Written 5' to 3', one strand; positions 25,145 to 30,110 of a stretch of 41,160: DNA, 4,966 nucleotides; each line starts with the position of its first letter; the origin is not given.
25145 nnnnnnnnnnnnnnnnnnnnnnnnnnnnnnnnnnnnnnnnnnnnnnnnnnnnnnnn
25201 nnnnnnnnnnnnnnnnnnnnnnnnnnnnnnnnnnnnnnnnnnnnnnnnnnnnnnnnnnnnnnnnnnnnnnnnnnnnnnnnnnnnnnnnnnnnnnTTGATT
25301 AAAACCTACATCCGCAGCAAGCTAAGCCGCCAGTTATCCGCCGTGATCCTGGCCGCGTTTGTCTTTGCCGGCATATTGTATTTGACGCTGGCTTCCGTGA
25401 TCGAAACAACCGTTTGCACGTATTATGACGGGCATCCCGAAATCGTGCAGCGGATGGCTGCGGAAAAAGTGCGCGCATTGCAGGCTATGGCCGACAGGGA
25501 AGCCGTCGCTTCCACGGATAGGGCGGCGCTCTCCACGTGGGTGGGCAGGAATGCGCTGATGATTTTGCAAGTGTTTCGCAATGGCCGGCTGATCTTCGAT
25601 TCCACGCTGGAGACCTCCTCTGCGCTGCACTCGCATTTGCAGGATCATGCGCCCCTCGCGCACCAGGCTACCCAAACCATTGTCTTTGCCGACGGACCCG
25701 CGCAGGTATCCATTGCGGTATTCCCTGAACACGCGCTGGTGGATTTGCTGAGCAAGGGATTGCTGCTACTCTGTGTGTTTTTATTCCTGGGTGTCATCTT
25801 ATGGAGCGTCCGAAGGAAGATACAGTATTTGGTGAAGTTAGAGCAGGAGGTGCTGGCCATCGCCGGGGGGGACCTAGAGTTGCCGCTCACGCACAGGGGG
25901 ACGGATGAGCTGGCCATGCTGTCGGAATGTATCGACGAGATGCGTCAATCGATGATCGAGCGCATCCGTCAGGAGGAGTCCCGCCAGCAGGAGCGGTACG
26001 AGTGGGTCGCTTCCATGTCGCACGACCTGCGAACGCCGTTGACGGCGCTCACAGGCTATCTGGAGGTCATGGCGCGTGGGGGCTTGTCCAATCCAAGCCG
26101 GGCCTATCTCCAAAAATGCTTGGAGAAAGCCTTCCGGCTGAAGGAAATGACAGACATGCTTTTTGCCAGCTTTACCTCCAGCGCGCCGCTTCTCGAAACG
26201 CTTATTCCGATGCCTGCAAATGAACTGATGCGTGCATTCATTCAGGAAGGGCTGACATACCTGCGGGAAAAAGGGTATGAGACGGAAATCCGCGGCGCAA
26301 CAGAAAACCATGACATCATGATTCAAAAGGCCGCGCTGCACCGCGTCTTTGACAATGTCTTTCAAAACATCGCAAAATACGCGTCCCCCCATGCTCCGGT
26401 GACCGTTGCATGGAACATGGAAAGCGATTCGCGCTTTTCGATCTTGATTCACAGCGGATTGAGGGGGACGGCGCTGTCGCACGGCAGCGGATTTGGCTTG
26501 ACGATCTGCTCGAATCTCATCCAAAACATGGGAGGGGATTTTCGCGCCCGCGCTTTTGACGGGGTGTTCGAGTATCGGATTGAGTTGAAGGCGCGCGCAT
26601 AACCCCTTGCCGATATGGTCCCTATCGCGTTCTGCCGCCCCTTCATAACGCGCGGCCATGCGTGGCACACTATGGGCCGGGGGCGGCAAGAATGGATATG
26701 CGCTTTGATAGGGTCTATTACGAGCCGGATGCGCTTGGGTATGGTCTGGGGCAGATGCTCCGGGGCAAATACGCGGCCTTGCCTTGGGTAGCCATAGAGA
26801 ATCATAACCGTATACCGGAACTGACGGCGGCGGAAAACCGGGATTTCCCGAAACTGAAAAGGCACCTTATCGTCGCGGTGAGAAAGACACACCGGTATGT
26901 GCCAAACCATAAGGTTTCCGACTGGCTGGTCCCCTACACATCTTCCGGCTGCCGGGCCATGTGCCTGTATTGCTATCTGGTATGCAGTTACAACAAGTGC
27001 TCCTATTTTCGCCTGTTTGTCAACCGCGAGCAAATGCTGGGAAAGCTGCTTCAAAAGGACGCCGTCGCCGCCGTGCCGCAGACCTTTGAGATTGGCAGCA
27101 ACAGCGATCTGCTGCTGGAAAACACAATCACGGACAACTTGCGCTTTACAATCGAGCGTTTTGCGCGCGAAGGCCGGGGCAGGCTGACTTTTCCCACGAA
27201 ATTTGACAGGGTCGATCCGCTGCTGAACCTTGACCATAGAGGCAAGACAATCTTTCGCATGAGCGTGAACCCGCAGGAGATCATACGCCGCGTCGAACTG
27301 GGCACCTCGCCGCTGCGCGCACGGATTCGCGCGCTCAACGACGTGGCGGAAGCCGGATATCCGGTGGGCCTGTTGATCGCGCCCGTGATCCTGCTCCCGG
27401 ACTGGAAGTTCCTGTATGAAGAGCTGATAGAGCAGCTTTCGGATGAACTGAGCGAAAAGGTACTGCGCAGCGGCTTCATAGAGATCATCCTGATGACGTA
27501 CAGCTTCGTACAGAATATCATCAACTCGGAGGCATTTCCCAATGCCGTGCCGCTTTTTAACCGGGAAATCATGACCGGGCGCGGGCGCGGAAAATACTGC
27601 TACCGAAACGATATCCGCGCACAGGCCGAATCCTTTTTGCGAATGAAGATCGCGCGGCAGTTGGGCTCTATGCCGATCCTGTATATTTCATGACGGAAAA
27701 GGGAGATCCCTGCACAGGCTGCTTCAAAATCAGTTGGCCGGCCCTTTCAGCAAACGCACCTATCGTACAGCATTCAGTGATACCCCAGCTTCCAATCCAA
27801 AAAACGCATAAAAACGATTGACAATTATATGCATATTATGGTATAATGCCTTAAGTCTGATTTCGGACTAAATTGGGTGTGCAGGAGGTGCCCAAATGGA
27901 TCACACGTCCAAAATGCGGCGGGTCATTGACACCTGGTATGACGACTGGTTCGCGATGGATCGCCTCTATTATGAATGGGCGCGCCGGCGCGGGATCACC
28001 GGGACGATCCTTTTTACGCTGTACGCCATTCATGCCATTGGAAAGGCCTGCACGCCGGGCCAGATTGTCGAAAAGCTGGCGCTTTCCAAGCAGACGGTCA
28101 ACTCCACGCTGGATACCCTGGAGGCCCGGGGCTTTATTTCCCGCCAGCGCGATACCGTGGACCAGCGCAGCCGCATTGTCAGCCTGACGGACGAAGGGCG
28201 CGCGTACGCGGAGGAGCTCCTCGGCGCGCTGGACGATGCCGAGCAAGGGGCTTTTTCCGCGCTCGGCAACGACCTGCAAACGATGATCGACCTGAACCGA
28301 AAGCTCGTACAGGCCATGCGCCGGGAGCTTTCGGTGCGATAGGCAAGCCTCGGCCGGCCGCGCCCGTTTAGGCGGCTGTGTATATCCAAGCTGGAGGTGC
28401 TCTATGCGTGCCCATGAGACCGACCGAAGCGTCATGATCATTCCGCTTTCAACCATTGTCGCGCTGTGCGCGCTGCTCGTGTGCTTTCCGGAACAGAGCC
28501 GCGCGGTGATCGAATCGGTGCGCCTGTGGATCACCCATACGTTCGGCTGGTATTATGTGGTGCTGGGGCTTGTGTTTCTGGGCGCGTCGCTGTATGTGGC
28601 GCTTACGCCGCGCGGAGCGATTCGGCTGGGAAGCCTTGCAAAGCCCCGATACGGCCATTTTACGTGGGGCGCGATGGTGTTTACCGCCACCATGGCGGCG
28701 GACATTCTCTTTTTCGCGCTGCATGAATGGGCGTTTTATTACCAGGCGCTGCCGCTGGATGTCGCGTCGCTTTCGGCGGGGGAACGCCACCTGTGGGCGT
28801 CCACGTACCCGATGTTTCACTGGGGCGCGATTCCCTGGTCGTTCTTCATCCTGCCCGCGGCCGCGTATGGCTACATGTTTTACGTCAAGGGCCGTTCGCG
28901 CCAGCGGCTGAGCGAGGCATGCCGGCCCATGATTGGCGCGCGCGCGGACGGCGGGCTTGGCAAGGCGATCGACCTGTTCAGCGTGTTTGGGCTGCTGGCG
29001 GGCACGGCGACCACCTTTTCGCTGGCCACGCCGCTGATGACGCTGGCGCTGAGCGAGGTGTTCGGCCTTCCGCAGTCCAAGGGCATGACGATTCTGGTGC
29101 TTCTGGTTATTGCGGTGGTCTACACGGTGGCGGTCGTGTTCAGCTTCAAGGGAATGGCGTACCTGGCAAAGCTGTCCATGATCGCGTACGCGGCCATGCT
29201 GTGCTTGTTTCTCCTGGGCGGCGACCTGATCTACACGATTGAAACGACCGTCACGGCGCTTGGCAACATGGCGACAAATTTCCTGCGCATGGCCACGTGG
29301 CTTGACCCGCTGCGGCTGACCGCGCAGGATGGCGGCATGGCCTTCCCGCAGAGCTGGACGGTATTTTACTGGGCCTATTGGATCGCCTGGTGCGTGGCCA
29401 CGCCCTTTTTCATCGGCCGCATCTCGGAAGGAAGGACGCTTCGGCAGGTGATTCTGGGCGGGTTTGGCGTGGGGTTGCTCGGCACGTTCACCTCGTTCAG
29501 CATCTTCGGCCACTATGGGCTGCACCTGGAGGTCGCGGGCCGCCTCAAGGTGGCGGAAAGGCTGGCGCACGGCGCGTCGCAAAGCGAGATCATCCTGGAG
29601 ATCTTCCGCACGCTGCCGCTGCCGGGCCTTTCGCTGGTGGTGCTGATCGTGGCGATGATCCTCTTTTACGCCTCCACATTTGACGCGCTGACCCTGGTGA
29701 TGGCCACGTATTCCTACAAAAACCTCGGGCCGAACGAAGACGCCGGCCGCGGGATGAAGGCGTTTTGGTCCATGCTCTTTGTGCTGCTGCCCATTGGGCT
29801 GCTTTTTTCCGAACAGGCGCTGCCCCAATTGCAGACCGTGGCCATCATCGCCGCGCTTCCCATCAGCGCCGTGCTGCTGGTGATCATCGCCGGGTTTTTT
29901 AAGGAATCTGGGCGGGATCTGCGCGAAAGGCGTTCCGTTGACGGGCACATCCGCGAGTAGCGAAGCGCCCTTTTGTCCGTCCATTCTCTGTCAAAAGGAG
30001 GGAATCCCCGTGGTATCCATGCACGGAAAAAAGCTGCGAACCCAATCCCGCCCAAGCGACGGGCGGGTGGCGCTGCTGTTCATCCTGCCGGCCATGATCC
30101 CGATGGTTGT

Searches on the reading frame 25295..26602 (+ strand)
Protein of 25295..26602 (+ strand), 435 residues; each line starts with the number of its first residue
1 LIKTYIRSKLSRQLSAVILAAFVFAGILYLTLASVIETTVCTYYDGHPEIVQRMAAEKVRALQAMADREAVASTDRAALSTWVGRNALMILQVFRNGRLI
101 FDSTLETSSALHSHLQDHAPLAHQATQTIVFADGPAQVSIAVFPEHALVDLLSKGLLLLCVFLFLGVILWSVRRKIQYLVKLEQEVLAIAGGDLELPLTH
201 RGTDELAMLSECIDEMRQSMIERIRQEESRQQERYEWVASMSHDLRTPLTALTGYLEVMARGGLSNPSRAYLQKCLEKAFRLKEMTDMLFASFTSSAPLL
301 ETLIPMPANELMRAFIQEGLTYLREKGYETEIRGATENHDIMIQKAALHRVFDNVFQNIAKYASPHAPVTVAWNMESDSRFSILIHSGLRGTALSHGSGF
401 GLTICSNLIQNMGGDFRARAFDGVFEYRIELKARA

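Call 31: search_protein_families(library=pfam, proteins=[window:25295-26602:+], max_evalue=0.001)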
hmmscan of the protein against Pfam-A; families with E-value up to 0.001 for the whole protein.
window:25295-26602:+ (435 aa): 3 families
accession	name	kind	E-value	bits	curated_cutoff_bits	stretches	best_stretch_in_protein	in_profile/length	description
PF00512.31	HisKA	-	4.1e-12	46.4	26.9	1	234-289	2-57/66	His Kinase A (phospho-acceptor) domain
PF00672.30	HAMP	-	2.9e-06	27.9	25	1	177-220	8-51/53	HAMP domain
PF02518.31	HATPase_c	-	4.8e-05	24.2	26.4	1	346-419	4-94/111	Histidine kinase-, DNA gyrase B-, and HSP90-like ATPase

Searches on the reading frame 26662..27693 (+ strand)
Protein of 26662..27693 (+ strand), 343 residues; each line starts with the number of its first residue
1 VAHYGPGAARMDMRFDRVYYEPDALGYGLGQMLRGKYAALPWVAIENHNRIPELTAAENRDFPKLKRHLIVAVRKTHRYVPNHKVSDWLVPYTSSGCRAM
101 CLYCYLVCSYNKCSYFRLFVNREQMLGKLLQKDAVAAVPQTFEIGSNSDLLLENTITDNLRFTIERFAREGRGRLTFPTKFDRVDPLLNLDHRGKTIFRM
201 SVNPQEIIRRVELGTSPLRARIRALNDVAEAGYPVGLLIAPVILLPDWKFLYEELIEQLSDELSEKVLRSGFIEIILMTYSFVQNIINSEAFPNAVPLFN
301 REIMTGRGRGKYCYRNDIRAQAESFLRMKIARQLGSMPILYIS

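Call 31: search_protein_families(library=pfam, proteins=[window:26662-27693:+], max_evalue=0.001)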
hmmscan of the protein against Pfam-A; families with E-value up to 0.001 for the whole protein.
window:26662-27693:+ (343 aa): 1 family
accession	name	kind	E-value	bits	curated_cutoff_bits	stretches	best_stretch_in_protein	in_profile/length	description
PF20903.3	SPL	-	4e-58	197.3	27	1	16-342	4-337/338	Spore photoproduct lyase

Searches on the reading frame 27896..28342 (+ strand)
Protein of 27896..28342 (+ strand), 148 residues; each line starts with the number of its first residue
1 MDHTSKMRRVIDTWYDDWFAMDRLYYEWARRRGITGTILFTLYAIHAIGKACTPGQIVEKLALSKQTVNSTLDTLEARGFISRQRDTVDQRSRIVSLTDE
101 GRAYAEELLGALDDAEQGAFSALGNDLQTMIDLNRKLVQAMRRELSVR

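Call 31: search_protein_families(library=pfam, proteins=[window:27896-28342:+], max_evalue=0.001)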
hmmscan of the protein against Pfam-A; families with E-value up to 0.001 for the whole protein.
window:27896-28342:+ (148 aa): 8 families
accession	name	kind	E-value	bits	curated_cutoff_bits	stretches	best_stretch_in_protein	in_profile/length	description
PF12802.13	MarR_2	-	1.5e-12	47.9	27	1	33-92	2-61/61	MarR family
PF01047.28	MarR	-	3.7e-11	43.2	24.6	1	39-92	6-58/59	MarR family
PF22381.2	Staph_reg_Sar_Rot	-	9.6e-07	29.3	27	1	55-107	29-84/85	Transcriptional regulator SarA/Rot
PF21863.2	HTH_67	-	2.4e-05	24.5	27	1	49-143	181-263/268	Helix-turn-helix family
PF13601.12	HTH_34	-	4e-05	24.1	27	1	53-113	16-77/80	Winged helix DNA-binding domain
PF20008.5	DUF6429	-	0.00015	21.8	31.6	0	70-112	30-68/71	Domain of unknown function (DUF6429)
PF25213.1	HVO_A0261_N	-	0.00028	21.2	35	1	50-115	23-81/86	HVO_A0261 N-terminal domain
PF12840.13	HTH_20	-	0.00097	19.5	27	0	47-81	14-48/51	Helix-turn-helix domain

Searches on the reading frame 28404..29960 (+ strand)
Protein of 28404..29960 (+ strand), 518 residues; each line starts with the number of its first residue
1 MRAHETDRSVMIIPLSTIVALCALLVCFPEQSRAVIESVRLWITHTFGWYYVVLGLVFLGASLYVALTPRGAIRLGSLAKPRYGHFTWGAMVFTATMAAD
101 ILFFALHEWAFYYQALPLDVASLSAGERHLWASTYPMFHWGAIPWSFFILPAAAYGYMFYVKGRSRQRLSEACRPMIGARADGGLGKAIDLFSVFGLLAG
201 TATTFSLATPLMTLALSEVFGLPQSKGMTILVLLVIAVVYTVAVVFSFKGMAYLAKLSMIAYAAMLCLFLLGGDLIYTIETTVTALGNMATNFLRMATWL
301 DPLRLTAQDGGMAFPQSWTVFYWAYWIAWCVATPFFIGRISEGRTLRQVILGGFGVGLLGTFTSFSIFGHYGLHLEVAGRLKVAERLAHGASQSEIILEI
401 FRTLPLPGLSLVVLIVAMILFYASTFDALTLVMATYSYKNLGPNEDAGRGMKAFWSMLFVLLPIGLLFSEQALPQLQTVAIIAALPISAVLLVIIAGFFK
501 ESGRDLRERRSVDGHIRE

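Call 31: search_protein_families(library=pfam, proteins=[window:28404-29960:+], max_evalue=0.001)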
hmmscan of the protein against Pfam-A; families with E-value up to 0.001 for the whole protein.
window:28404-29960:+ (518 aa): 1 family
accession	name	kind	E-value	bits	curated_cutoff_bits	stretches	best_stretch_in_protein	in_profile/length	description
PF02028.23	BCCT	-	4.8e-124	414.9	27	1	10-502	1-482/485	BCCT, betaine/carnitine/choline family transporter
